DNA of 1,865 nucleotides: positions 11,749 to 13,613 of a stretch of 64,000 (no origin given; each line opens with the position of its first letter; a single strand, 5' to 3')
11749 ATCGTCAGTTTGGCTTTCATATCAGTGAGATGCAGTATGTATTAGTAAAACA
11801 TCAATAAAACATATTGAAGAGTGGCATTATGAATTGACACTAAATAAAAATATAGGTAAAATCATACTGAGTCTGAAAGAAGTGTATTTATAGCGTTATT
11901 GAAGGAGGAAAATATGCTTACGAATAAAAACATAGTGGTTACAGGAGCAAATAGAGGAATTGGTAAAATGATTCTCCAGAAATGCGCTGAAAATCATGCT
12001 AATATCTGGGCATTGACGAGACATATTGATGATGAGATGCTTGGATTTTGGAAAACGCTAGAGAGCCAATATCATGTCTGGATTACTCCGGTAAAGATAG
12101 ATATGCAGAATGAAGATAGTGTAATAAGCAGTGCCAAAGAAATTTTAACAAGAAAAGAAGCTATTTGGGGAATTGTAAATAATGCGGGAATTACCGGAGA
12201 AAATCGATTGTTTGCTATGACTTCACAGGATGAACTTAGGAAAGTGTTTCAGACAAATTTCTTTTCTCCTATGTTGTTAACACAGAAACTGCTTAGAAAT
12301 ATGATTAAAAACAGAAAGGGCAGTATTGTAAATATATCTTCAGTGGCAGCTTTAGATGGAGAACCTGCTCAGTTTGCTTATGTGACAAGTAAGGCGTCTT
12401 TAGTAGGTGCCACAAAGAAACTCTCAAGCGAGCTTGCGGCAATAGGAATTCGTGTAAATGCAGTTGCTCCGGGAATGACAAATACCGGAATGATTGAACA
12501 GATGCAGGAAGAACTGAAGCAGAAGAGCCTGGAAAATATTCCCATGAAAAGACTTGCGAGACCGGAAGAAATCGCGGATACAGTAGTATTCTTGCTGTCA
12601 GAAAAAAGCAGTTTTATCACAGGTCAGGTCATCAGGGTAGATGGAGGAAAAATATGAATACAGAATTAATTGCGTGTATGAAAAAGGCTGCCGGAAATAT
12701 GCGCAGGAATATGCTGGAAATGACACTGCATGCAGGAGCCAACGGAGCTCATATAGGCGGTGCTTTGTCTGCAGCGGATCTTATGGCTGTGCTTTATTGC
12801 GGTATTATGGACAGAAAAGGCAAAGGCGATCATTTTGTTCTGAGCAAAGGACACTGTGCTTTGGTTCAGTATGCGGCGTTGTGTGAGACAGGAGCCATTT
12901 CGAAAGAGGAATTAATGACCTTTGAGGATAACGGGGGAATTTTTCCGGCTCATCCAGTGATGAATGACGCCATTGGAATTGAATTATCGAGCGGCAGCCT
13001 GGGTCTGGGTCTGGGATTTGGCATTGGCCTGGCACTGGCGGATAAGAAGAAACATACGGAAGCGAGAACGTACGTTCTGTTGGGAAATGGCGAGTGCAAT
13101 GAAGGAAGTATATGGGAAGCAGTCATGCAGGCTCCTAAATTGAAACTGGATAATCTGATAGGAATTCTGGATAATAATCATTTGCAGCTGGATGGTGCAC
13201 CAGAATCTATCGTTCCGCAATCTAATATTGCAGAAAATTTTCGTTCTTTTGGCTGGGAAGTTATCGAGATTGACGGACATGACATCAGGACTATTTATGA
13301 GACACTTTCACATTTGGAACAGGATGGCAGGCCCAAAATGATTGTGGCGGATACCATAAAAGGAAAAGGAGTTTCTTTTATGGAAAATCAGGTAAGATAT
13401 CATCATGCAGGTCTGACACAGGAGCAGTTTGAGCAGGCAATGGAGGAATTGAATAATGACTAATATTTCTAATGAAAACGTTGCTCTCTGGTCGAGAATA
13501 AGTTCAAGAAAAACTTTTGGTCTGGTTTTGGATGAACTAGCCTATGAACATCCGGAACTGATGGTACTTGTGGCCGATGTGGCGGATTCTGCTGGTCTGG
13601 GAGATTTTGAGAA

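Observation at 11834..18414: Self-promoted SDR / split transketolase / carrier protein / adenylating ligase / LuxE / LuxC cassette embedded in the glycan locus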

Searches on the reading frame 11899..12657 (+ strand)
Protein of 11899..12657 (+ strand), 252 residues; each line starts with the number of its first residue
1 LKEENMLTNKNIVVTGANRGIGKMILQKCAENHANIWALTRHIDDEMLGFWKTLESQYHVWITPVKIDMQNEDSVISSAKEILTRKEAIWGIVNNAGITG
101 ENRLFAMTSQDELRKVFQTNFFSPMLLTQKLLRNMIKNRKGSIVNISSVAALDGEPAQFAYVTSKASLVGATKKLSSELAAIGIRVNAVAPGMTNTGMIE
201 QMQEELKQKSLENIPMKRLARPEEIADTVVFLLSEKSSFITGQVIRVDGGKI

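Call 3: search_protein_families(library=pfam, proteins=[window:11899-12657:+], max_evalue=0.001)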
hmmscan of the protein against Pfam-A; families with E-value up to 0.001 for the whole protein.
window:11899-12657:+ (252 aa): 4 families
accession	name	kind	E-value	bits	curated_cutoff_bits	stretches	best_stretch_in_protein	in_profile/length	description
PF13561.12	adh_short_C2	-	1.4e-54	185.6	27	1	16-250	1-234/236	Enoyl-(Acyl carrier protein) reductase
PF00106.31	adh_short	-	3.3e-46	157.7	26.6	1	10-205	1-193/195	short chain dehydrogenase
PF08659.16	KR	-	3.4e-13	50.3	22.6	1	13-173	4-161/180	KR domain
PF23441.1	SDR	-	2.3e-05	24.4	27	1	67-250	68-254/258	SDR-like rossmann domain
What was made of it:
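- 11914..12657 (+): FabG-like SDR of the TK-linked subgroup, the presumed ketoreductase of the ketol product. adh_short_C2 E 1.4e-54 (call 3).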

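Call 7: search_protein_families(library=ncbifam, proteins=[window:11914-12657:+], max_evalue=0.01)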
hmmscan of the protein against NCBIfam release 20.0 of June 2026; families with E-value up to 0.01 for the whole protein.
window:11914-12657:+ (247 aa): 232 families (the best 25 are shown)
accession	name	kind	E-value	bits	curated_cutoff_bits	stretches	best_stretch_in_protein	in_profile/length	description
TIGR01830.1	3oxo_ACP_reduc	equivalog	1.3e-64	218.2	297.75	1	8-245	2-237/239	3-oxoacyl-[acyl-carrier-protein] reductase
NF009466.0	PRK12826.1-2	subfamily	2.3e-64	217.3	222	1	3-246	2-244/248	3-oxoacyl-ACP reductase FabG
NF009464.0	PRK12824.1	subfamily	1.3e-60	205.1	269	1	5-246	3-242/245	3-oxoacyl-ACP reductase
NF005559.1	PRK07231.1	subfamily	1.8e-59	201.2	215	1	2-246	2-247/249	glucose 1-dehydrogenase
NF004199.0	PRK05653.1-4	equivalog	4.6e-58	196.7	301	1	2-245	3-244/247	3-oxoacyl-ACP reductase FabG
NF004198.0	PRK05653.1-3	equivalog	1.3e-57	195.1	296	1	2-246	5-246/248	3-oxoacyl-ACP reductase FabG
NF004197.0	PRK05653.1-1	equivalog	7.9e-56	189.5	332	1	2-245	5-245/249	3-oxoacyl-ACP reductase FabG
NF047420.2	EF_P_mod_YmfI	equivalog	1.1e-54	185.7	238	1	7-245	2-234/236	elongation factor P 5-aminopentanone reductase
NF004200.0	PRK05653.1-5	equivalog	7.2e-53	179.6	273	1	4-246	2-241/242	3-oxoacyl-ACP reductase FabG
TIGR01829.1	AcAcCoA_reduct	subfamily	1.3e-52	178.8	302.1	1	8-246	4-240/242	acetoacetyl-CoA reductase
NF005067.0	PRK06484.1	equivalog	9.3e-51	172.9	713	1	5-245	10-250/524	short chain dehydrogenase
NF053542.1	FlxB_rubin_SDR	equivalog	1.2e-49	169.2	340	1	6-245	2-238/239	flexirubin biosynthesis SDR family reductase FlxB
NF049979.1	AlphHSDSHdhA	equivalog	2.8e-49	167.9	350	1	2-245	1-245/258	7alpha-hydroxysteroid dehydrogenase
NF005753.0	PRK07577.1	equivalog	1.8e-47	161.9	310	1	3-245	2-231/237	SDR family oxidoreductase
NF052558.1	MBtsdlDhBudC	equivalog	6.9e-47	160.1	270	1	3-246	2-241/250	meso-2,3-butanediol dehydrogenase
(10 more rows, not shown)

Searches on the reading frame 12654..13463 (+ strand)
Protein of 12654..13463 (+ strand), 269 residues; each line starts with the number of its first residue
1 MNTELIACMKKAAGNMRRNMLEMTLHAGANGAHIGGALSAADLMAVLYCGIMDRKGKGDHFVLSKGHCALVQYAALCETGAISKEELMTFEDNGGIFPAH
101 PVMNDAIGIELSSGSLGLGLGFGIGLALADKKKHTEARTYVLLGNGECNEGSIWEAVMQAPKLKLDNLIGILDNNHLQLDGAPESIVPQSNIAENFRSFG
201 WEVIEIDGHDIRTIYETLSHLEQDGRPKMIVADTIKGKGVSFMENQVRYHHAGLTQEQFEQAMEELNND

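Call 3: search_protein_families(library=pfam, proteins=[window:12654-13463:+], max_evalue=0.001)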
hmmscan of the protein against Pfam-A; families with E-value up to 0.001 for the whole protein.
window:12654-13463:+ (269 aa): 3 families
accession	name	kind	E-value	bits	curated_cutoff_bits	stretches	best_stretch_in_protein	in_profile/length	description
PF00456.26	Transketolase_N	-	8.1e-37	127.4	22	1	20-266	11-275/334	Transketolase, thiamine diphosphate binding domain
PF13292.11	DXP_synthase_N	-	4.8e-08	33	21.2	1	9-177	18-173/274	1-deoxy-D-xylulose-5-phosphate synthase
PF00676.26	E1_dh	-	6e-07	29.2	22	1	100-217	85-203/300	Dehydrogenase E1 component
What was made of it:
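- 12654..13463 (+): Split transketolase, ThDP-binding (PP) subunit. PF00456 E 8e-37 (call 3).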

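Call 7: search_protein_families(library=ncbifam, proteins=[window:12654-13463:+], max_evalue=0.01)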
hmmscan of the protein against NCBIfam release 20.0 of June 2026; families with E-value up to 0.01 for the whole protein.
window:12654-13463:+ (269 aa): 12 families
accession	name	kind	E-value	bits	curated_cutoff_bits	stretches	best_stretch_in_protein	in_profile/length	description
NF004559.0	PRK05899.2-5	equivalog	2e-71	241.1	488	1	7-268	16-281/627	transketolase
NF004556.0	PRK05899.2-2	equivalog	2.7e-61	207.7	575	1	6-267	14-277/639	transketolase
TIGR00232.1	tktlase_bact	equivalog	1.3e-40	139.4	682.25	1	22-267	11-274/654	transketolase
NF004558.0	PRK05899.2-4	equivalog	1e-38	133.2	788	1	17-267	11-271/651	transketolase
TIGR00204.1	dxs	equivalog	3e-14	52.5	465.95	2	7-177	16-173/616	1-deoxy-D-xylulose-5-phosphate synthase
TIGR00759.1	aceE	equivalog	1.9e-12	46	859.9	1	14-205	80-288/885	pyruvate dehydrogenase (acetyl-transferring), homodimeric type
TIGR03182.1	PDH_E1_alph_y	equivalog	1.1e-11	44.3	393.85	1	116-246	112-245/315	pyruvate dehydrogenase (acetyl-transferring) E1 component subunit alpha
TIGR03186.1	AKGDH_not_PDH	exception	8.4e-09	34.3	1408.3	1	13-206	79-289/889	alpha-ketoglutarate dehydrogenase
TIGR03181.1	PDH_E1_alph_x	equivalog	8.2e-07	28.2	411.35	1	123-221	131-228/341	pyruvate dehydrogenase (acetyl-transferring) E1 component subunit alpha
NF003933.0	PRK05444.2-2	equivalog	1.5e-05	23.8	395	1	113-261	117-276/606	1-deoxy-D-xylulose-5-phosphate synthase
NF008968.0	PRK12315.1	subfamily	3.3e-05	22.3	510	1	10-252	22-261/582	1-deoxy-D-xylulose-5-phosphate synthase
NF003616.0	PRK05261.1-1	subfamily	0.0028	16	777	1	104-218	131-245/788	phosphoketolase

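Call 38: search_solved_structures(query=window:12654-13463:+, max_evalue=1e-10, show_alignments=2)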
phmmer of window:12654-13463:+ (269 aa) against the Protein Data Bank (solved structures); distinct sequences matched with E-value up to 1e-10: 41.
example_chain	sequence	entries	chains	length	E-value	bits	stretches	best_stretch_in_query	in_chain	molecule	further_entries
6yak_AAA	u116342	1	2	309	7.1e-59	202.6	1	7-266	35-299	N-terminal component of the split chain transketolase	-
3ooy_A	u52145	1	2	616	1e-39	139.8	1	6-266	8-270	Transketolase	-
3mos_A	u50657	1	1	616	1.1e-39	139.7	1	6-266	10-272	Transketolase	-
6rjb_A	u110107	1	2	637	1.2e-39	139.6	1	6-266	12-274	Transketolase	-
4kxu_A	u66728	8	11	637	1.2e-39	139.6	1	6-266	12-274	Transketolase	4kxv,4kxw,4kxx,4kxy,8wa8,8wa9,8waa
6ha3_A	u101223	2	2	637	3.1e-39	138.2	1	6-266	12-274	Transketolase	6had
3m34_A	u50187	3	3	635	1.1e-27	100.4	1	13-266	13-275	Transketolase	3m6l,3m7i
3l84_A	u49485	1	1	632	1.2e-27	100.2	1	21-266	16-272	Transketolase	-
5vrb_A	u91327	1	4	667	2.3e-25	92.7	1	28-264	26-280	Transketolase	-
3kom_A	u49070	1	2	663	5.8e-25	91.4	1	21-268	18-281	Transketolase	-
8r3o_A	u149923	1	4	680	1.1e-24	90.4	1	22-260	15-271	Transketolase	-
4xeu_A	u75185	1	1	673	6.7e-23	84.6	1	21-257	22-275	Transketolase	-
8qmf_A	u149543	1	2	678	6.9e-23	84.6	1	25-266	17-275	Transketolase 2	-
8cip_A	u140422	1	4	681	3.3e-22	82.4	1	31-254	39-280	Transketolase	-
5i51_A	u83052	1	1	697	7.8e-22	81.2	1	21-237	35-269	Transketolase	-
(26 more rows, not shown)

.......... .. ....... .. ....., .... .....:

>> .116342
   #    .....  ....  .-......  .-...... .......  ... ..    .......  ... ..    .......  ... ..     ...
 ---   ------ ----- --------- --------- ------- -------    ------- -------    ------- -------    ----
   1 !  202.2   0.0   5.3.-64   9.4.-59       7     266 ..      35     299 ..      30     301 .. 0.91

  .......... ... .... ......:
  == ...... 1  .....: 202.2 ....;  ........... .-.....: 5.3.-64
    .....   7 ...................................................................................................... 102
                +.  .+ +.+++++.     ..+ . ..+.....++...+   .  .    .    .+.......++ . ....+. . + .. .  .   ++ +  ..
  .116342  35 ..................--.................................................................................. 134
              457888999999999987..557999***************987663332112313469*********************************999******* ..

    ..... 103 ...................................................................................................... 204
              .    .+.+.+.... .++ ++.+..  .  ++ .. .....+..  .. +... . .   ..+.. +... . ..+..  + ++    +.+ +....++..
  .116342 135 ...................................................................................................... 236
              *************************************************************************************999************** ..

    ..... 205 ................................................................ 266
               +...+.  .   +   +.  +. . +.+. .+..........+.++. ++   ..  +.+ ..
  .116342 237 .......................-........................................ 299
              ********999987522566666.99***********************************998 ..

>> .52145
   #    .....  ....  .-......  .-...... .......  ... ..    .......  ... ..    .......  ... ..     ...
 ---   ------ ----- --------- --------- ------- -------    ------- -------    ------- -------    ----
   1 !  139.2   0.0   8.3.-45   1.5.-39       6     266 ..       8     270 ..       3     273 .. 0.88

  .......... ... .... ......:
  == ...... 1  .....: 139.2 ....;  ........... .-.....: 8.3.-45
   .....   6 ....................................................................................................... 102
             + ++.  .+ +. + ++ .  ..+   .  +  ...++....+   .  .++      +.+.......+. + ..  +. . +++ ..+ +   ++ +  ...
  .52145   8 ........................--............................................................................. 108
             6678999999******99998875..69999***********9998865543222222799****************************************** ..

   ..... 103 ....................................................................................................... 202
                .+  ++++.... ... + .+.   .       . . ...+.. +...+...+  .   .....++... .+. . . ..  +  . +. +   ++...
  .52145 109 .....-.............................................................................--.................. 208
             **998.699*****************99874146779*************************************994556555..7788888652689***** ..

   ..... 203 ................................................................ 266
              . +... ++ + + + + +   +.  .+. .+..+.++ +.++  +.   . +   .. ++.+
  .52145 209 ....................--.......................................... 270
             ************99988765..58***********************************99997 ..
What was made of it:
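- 12654..13463 (+): Best PDB match 6yak_A, the split TK of C. hydrogenoformans, E 7e-59 (call 38).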
